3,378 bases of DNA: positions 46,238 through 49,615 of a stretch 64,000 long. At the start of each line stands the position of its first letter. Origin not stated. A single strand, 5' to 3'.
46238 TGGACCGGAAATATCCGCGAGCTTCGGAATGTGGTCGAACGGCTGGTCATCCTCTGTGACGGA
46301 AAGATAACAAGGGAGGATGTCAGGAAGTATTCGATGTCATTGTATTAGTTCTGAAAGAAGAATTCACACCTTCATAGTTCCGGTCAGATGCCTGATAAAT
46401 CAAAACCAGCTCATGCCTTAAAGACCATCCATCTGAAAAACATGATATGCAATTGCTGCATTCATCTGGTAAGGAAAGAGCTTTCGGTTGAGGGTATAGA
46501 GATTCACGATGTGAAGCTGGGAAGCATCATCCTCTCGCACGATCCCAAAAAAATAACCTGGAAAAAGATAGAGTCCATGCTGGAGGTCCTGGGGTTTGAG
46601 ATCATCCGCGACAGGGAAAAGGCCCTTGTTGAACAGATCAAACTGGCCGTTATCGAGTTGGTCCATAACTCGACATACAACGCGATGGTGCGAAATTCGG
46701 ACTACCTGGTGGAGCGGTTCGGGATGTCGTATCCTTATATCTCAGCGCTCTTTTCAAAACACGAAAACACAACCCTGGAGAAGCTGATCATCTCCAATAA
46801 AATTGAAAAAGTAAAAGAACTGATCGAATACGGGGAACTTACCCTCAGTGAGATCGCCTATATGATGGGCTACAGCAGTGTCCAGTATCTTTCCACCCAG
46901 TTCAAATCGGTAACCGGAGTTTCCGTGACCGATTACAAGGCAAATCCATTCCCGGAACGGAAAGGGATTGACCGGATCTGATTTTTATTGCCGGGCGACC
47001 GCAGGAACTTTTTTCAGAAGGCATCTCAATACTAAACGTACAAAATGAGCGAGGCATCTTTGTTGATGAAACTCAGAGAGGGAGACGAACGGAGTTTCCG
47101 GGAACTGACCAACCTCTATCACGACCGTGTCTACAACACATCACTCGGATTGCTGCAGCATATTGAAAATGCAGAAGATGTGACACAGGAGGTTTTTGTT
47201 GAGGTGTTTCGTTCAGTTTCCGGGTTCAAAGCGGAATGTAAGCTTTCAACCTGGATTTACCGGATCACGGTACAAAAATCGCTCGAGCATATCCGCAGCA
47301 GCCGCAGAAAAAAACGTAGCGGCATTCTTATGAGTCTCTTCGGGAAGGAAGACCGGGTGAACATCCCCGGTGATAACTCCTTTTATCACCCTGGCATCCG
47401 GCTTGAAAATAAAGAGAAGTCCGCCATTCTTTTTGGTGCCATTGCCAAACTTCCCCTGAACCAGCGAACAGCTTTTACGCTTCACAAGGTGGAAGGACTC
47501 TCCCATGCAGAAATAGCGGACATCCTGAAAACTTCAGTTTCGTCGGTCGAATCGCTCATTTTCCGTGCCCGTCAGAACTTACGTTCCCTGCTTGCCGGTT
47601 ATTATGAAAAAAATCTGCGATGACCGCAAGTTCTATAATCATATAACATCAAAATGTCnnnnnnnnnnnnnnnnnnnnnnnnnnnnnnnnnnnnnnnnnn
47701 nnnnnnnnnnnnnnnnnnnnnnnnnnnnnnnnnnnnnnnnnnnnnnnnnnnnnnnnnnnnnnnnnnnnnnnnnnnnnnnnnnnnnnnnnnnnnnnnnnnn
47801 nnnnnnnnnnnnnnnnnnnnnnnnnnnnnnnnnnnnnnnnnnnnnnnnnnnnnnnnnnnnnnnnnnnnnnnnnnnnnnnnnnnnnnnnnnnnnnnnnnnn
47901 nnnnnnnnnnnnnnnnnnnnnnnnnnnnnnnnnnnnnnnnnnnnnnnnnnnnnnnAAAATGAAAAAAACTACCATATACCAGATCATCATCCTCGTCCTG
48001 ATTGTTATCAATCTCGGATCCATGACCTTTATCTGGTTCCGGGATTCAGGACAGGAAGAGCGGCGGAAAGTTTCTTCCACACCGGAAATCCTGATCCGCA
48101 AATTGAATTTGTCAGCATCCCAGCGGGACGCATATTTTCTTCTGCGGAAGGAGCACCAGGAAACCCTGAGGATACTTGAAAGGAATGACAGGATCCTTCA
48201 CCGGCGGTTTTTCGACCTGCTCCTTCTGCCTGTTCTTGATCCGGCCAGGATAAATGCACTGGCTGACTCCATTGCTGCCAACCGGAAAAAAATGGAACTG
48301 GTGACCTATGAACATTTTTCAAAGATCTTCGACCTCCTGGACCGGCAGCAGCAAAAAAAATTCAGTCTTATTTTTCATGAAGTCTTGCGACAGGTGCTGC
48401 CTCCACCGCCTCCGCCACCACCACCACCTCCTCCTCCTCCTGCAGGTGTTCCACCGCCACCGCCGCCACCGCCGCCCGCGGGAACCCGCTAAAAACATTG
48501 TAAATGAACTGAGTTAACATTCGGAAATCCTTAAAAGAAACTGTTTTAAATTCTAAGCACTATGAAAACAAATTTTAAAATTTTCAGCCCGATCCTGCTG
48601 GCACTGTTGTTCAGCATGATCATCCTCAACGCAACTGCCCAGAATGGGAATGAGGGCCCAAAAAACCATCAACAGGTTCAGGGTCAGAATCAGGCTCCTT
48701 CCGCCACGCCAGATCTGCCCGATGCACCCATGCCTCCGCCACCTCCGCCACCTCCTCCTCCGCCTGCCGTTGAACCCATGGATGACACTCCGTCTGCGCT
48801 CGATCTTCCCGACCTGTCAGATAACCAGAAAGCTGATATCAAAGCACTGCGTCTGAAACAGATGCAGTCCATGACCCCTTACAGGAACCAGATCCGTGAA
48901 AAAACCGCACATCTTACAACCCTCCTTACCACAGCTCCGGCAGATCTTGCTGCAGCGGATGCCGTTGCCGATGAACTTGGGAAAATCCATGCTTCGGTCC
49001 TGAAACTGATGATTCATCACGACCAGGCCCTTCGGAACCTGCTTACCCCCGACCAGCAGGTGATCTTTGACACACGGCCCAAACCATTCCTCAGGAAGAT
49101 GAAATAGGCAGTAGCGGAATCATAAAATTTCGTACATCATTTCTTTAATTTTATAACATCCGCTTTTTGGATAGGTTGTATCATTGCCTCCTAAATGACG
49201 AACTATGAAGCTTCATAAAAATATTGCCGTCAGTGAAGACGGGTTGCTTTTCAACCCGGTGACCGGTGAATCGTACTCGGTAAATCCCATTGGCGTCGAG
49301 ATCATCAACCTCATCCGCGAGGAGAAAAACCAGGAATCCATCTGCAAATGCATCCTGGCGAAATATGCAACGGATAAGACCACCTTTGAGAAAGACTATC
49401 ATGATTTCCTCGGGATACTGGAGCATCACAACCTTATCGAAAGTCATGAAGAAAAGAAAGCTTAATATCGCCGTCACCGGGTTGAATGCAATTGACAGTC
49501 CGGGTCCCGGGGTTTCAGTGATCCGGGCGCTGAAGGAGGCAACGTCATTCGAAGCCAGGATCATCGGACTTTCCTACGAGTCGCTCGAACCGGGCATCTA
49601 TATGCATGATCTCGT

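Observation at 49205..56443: Candidate uncharacterised system: PqqD-like small protein + ATP-grasp ligase + PLP decarboxylase wired to a channel/M23 fusion, an outer-membrane barrel and a TPR protein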

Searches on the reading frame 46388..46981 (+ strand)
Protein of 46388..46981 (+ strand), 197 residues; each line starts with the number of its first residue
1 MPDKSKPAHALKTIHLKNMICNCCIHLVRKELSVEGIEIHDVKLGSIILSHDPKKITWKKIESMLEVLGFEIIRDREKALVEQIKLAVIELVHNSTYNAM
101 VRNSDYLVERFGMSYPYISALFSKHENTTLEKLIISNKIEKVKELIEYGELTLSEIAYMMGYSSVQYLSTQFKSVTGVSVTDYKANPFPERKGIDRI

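Call 56: search_protein_families(library=pfam, proteins=[window:46388-46981:+], max_evalue=1)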
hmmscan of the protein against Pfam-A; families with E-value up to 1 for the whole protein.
window:46388-46981:+ (197 aa): 4 families
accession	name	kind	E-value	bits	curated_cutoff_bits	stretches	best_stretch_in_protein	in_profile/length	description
PF12833.13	HTH_18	-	1.9e-13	50.9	33.6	1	107-185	1-79/80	Helix-turn-helix domain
PF00165.29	HTH_AraC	-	1.2e-07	32.1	26.6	1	150-183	8-40/42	Bacterial regulatory helix-turn-helix proteins, AraC family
PF21547.3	TTI1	-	0.074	13.4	27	0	145-168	15-38/90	TELO2-interacting protein 1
PF24862.1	SUS_EPBD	-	0.13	13.1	27.7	0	42-71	54-83/88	Sucrose synthase EPBD domain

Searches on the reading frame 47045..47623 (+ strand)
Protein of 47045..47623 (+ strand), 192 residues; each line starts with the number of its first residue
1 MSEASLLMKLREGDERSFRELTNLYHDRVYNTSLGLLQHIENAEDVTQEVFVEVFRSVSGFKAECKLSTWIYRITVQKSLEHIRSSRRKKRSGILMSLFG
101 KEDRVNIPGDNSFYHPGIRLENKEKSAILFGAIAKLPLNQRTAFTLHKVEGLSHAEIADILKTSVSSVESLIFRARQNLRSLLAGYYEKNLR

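Call 56: search_protein_families(library=pfam, proteins=[window:47045-47623:+], max_evalue=1)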
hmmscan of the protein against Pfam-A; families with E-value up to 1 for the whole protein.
window:47045-47623:+ (192 aa): 7 families
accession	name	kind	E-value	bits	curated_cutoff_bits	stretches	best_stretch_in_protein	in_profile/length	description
PF08281.18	Sigma70_r4_2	-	1.8e-17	63.2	25.7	1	132-179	7-54/54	Sigma-70, region 4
PF04542.20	Sigma70_r2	-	1.2e-12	47.8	24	1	24-88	4-70/71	Sigma-70 region 2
PF04545.22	Sigma70_r4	-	6.5e-09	35.6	24.1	1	132-180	1-49/50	Sigma-70, region 4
PF07638.17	Sigma70_ECF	-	1.8e-06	28.4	21.1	1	4-179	5-179/185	ECF sigma factor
PF22233.2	PhyR_sigma-like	-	4e-06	27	27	1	139-178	7-46/50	Response regulator PhyR, sigma-like domain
PF04297.20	UPF0122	-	0.025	15.3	22.7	1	138-181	20-63/101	Putative helix-turn-helix protein, YlxM / p13 like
PF21109.2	Stonustoxin_helical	-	0.16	12.5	27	1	44-91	18-65/96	Stonustoxin helical domain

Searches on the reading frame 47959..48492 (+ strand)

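Call 56: search_protein_families(library=pfam, proteins=[window:47959-48492:+], max_evalue=1)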
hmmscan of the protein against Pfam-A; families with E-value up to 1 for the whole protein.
window:47959-48492:+ (177 aa): 3 families
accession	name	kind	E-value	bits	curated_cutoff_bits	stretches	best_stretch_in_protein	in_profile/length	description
PF13801.11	Metal_resist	-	1.6e-07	32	29.2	1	16-131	7-122/125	Heavy-metal resistance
PF13314.11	DUF4083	-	0.00069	20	25.4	1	4-25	4-25/57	Domain of unknown function (DUF4083)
PF11137.13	DUF2909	-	0.03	14.6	31.4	1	9-35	6-32/60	Protein of unknown function (DUF2909)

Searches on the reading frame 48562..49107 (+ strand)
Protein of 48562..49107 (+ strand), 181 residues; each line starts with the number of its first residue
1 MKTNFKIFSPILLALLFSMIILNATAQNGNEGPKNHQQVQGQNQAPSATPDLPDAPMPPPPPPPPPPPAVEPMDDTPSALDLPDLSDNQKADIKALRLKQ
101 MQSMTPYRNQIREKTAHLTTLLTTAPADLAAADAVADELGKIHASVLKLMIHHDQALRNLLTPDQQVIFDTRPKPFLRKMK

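Call 56: search_protein_families(library=pfam, proteins=[window:48562-49107:+], max_evalue=1)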
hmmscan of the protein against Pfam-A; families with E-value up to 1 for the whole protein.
window:48562-49107:+ (181 aa): 4 families
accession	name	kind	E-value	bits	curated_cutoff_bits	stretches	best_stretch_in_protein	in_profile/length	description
PF13801.11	Metal_resist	-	6.6e-10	39.7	29.2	1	61-165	23-122/125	Heavy-metal resistance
PF07813.17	LTXXQ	-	4.9e-06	27.6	24.3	1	84-171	14-98/100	LTXXQ motif family protein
PF05308.16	Mito_fiss_reg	-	0.094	13.3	26.3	1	20-92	139-213/244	Mitochondrial fission regulator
PF16101.10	PRIMA1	-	0.32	11.2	38.6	1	53-68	61-76/158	Proline-rich membrane anchor 1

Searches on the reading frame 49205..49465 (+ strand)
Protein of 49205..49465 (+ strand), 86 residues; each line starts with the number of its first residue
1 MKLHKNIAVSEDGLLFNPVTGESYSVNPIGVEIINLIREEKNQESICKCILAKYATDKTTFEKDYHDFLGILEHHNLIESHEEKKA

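Call 3: search_protein_families(library=pfam, proteins=[window:49205-49465:+], max_evalue=0.01)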
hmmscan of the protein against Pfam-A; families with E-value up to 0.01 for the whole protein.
window:49205-49465:+ (86 aa): 1 family
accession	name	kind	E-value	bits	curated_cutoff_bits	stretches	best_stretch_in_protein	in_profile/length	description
PF05402.18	PqqD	-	4.1e-11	43.5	23.4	1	15-78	4-67/67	Coenzyme PQQ synthesis protein D (PqqD)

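Call 4: search_protein_families(library=ncbifam, proteins=[window:49205-49465:+], max_evalue=0.01)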
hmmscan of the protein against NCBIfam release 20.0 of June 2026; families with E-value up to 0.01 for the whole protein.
window:49205-49465:+ (86 aa): 6 families
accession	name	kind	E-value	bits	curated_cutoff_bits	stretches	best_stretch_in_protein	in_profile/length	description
NF033536.1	lasso_PqqD_Bac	exception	9.8e-06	25.6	80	1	15-79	23-87/88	lasso peptide biosynthesis PqqD family chaperone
NF050069.2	PqqD_rel_WgkC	exception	1.4e-05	25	110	1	14-78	22-86/103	PqqD family peptide maturation chaperone WgkC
TIGR04353.1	PqqD_rel_X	equivalog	1.8e-05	25.6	35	1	11-79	3-74/74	HPr-rel-A system PqqD family peptide chaperone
NF033530.1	lasso_PqqD_Strm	exception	3.6e-05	23.9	70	1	12-77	11-77/78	lasso peptide biosynthesis PqqD family chaperone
TIGR04248.1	SCM_PqqD_rel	equivalog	5.9e-05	23.2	100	1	13-55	16-58/84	SynChlorMet cassette protein ScmD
TIGR04302.1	geo_PqqD_fam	equivalog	0.0098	16.3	100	0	19-78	42-100/102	GeoRSP system PqqD family peptide chaperone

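Call 69: search_protein_families(library=padloc, proteins=[window:49205-49465:+], max_evalue=0.01)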
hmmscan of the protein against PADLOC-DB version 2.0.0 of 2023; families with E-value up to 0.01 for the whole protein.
window:49205-49465:+ (86 aa): 0 families
